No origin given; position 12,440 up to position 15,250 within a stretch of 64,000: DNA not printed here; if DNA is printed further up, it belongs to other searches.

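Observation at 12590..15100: Mosaic protein combining a PorP/SprF-like N-terminal region with a vWA domain and a T9SS C-terminal sorting domain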

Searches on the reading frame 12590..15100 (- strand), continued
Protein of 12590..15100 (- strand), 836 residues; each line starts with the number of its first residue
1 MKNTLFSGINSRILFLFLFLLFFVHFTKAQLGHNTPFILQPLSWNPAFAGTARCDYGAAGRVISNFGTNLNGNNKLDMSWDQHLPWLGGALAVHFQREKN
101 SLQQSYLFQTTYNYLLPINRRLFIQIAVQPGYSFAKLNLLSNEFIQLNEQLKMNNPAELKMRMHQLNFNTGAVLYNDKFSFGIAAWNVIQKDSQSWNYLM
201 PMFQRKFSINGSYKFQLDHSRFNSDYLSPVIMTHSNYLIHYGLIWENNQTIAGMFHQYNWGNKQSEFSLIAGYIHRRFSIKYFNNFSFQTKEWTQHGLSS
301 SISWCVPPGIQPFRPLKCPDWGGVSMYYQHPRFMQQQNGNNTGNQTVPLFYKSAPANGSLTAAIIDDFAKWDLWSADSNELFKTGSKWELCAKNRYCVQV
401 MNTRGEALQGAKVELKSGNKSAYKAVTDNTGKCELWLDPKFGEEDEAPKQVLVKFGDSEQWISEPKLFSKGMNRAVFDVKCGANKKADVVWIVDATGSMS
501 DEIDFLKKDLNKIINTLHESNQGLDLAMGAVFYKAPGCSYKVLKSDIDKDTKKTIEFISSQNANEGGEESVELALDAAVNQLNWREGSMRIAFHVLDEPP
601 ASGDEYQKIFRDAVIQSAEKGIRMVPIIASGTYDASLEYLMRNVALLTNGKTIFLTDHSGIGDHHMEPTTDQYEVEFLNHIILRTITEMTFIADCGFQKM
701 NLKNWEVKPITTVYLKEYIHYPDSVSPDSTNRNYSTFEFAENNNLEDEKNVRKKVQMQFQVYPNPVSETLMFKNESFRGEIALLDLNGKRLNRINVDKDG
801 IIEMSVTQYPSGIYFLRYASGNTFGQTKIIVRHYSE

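Call 26: find_encoding_contigs(protein=window:12590-15100:-, flank=3000, max_places=8)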
Protein window:12590-15100:- (836 aa): 3 contigs read that carry it; 1 place shown.
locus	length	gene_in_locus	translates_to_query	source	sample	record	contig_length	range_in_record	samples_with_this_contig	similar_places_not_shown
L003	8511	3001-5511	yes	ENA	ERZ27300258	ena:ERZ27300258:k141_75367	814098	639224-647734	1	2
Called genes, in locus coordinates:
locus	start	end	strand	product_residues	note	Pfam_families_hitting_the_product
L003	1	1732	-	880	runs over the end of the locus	PF18921:Cyanophycin_syn, PF08443:RimK (faint), PF02222:ATP-grasp (weak), PF08245:Mur_ligase_M, PF02875:Mur_ligase_C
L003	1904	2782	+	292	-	PF03575:Peptidase_S51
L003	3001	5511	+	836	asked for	PF11751:PorP_SprF (weak), PF20782:TssR_VWA (weak), PF18962:Por_Secre_tail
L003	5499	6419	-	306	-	PF01112:Asparaginase_2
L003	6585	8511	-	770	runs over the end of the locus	PF00912:Transgly, PF00905:Transpeptidase, PF06832:BiPBP_C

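Call 34: find_homologous_proteins(query=A3, max_evalue=0.00001)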
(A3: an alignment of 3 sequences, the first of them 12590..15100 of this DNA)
Query A3 (3 sequences) (836 aa, profile of the alignment): 62 proteins with E <= 0.00001 among 4544 candidates.
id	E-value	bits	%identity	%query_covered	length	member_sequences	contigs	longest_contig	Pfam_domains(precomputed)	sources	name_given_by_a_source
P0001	0.0e+0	1726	100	95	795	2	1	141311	PF20782.4,PF18962.8,PF11751.15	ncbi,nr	ncbi:MAG: type IX secretion system membrane protein PorP/SprF [Bacteroidetes bacterium]|nr:type IX s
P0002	3.0e-89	318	36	57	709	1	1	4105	PF13715.13,PF20782.4,PF00092.35,PF18962.8,PF25106.2,PF13620.13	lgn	-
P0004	2.2e-88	315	36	57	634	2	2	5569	PF13715.13,PF20782.4,PF00092.35,PF18962.8,PF25106.2,PF13620.13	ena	-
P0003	7.0e-88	314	36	57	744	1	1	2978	PF13715.13,PF20782.4,PF00092.35,PF07715.21,PF18962.8,PF13620.13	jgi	jgi:hypothetical protein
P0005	1.1e-82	297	36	57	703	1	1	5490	PF13715.13,PF00092.35,PF18962.8,PF25106.2,PF13620.13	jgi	-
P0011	1.1e-80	290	34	57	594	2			PF13715.13,PF00092.35,PF18962.8,PF25106.2,PF13620.13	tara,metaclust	tara:strand:- start:28629 stop:30413 length:1785 start_codon:yes stop_codon:yes gene_type:complete|m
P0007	5.2e-80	288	36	57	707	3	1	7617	PF13715.13,PF20782.4,PF18962.8,PF13620.13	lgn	-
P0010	7.9e-80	287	34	56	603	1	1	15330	PF13715.13,PF11974.15,PF00092.35,PF18962.8,PF25106.2,PF13620.13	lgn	-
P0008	2.9e-79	285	35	58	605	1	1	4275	PF13715.13,PF00092.35,PF18962.8,PF25106.2,PF13620.13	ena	-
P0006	6.6e-79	284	34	56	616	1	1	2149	PF13715.13,PF11974.15,PF00092.35,PF18962.8,PF25106.2,PF13620.13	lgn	-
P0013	1.9e-78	282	35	58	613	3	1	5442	PF13715.13,PF00092.35,PF18962.8,PF25106.2,PF13620.13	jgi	-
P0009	2.9e-78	282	35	58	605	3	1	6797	PF13715.13,PF00092.35,PF18962.8,PF25106.2,PF13620.13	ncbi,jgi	-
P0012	3.7e-78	282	35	58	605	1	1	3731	PF13715.13,PF00092.35,PF18962.8,PF25106.2,PF13620.13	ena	-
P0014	3.6e-77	278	34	58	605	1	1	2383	PF13715.13,PF00092.35,PF18962.8,PF25106.2,PF13620.13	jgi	-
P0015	3.6e-77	278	34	58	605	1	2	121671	PF13715.13,PF00092.35,PF18962.8,PF25106.2,PF13620.13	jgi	jgi:hypothetical protein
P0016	4.8e-76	275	34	58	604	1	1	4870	PF13715.13,PF00092.35,PF18962.8,PF25106.2,PF13620.13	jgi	jgi:hypothetical protein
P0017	1.4e-75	273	34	58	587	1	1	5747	PF13715.13,PF00092.35,PF18962.8,PF25106.2,PF13620.13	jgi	jgi:hypothetical protein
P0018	3.7e-75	272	34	58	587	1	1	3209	PF13715.13,PF00092.35,PF18962.8,PF25106.2,PF13620.13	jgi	-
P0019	1.3e-73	267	34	56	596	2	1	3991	PF13715.13,PF20782.4,PF00092.35,PF18962.8,PF25106.2,PF13620.13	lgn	-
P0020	1.9e-73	266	33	58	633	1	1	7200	PF13715.13,PF00092.35,PF18962.8,PF25106.2,PF13620.13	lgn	-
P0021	1.1e-67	247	33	58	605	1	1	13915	PF13768.13,PF00092.35,PF18962.8,PF25106.2,PF13620.13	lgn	-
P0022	1.1e-66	244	32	58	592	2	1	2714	PF00092.35,PF18962.8,PF25106.2,PF13620.13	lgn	-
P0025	8.5e-66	241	33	58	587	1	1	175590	PF13768.13,PF13715.13,PF00092.35,PF25106.2,PF13620.13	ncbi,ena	-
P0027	1.1e-64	237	32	57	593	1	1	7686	PF13768.13,PF00092.35,PF18962.8,PF25106.2,PF13620.13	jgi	jgi:hypothetical protein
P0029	7.2e-64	234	33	55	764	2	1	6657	PF13768.13,PF00092.35,PF18962.8,PF25106.2,PF13620.13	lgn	-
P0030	1.2e-58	217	30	57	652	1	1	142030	PF13715.13,PF11974.15,PF07715.21,PF18962.8,PF25106.2,PF13620.13,PF17210.10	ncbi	-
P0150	7.4e-11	59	23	32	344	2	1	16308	PF11751.15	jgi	jgi:type IX secretion system PorP/SprF family membrane protein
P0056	5.9e-10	56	36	12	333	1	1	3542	PF11751.15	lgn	-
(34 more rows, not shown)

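Call 76: find_encoding_contigs(protein=P0010, flank=6000, max_places=2)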
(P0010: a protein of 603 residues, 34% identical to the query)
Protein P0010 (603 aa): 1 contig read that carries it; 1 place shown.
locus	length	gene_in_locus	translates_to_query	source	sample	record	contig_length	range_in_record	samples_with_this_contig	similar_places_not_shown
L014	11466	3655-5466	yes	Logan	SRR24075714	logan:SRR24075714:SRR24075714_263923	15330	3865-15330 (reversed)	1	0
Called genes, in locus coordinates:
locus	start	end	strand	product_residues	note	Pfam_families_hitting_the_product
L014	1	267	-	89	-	?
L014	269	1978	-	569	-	PF01336:tRNA_anti-codon, PF00152:tRNA-synt_2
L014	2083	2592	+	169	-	PF00186:DHFR_1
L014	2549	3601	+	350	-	PF14391:DUF4421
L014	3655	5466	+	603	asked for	PF13620:CarboxypepD_reg, PF11974:bMG3 (faint), PF13715:CarbopepD_reg_2 (weak), PF00092:VWA (weak), PF25106:VWA_4, PF18962:Por_Secre_tail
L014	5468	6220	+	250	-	-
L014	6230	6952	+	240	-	-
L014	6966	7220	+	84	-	-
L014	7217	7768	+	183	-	PF04973:NMN_transporter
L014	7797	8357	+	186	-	PF00027:cNMP_binding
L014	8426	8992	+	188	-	PF12867:DinB_2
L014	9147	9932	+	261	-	-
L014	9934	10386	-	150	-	PF02580:Tyr_Deacylase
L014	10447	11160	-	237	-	PF08551:DUF1751 (weak), PF01694:Rhomboid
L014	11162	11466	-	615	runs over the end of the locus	PF02518:HATPase_c (weak), PF13589:HATPase_c_3, PF01119:DNA_mis_repair, PF08676:MutL_C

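Call 77: find_encoding_contigs(protein=P0005, flank=6000, max_places=2)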
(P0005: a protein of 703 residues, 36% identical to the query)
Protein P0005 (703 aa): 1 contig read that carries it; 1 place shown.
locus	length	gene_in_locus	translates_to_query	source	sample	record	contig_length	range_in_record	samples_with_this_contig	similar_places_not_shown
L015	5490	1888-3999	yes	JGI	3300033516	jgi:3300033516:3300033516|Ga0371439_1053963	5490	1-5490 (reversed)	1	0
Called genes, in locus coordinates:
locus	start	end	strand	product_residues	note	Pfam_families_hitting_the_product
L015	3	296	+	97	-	?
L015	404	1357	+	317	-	PF01551:Peptidase_M23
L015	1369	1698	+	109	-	PF13411:MerR_1, PF00376:MerR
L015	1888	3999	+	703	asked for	PF13620:CarboxypepD_reg, PF13715:CarbopepD_reg_2, PF00092:VWA, PF25106:VWA_4, PF18962:Por_Secre_tail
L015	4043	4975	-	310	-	PF01715:IPPT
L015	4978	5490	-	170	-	?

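Call 78: find_encoding_contigs(protein=P0025, flank=6000, max_places=2)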
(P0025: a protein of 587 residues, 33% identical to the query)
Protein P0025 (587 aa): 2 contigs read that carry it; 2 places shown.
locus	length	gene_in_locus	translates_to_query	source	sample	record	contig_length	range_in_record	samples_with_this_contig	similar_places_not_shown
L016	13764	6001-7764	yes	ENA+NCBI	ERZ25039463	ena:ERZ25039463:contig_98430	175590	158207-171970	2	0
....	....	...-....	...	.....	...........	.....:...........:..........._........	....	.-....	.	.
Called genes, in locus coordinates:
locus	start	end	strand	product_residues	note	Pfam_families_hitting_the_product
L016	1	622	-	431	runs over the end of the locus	PF01595:CNNM, PF00571:CBS, PF03471:CorC_HlyC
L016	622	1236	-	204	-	PF01569:PAP2, PF14378:PAP2_3 (weak)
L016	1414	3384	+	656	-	PF00884:Sulfatase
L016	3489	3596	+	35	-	-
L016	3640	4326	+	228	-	PF02146:SIR2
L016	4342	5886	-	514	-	PF03435:Sacchrp_dh_NADP, PF16653:Sacchrp_dh_C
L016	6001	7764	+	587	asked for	PF13620:CarboxypepD_reg (faint), PF13715:CarbopepD_reg_2 (weak), PF00092:VWA (weak), PF13768:VWA_3 (weak), PF25106:VWA_4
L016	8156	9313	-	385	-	-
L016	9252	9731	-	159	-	-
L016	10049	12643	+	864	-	PF00521:DNA_topoisoIV, PF03989:DNA_gyraseA_C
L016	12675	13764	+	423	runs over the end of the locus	-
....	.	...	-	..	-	?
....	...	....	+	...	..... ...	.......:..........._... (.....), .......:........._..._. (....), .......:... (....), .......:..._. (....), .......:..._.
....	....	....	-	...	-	-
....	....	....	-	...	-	-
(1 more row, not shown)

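Call 80: search_protein_families(library=pfam, proteins=[L014:2549-3601:+, L014:5468-6220:+, L014:6230-6952:+], max_evalue=0.01)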
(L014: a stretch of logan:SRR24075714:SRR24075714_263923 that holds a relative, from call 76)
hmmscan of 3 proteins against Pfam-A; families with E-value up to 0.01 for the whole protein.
L014:2549-3601:+ (350 aa): 1 family
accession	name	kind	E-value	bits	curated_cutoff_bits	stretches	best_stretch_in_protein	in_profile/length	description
PF14391.12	DUF4421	-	2.3e-36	126.2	32.1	1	41-336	2-302/302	Domain of unknown function (DUF4421)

L014:5468-6220:+ (250 aa): 0 families

L014:6230-6952:+ (240 aa): 1 family
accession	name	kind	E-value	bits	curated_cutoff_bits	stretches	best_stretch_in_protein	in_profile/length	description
PF18692.7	DUF5640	-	0.0023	18.2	28.5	1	27-106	4-82/85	Family of unknown function (DUF5640)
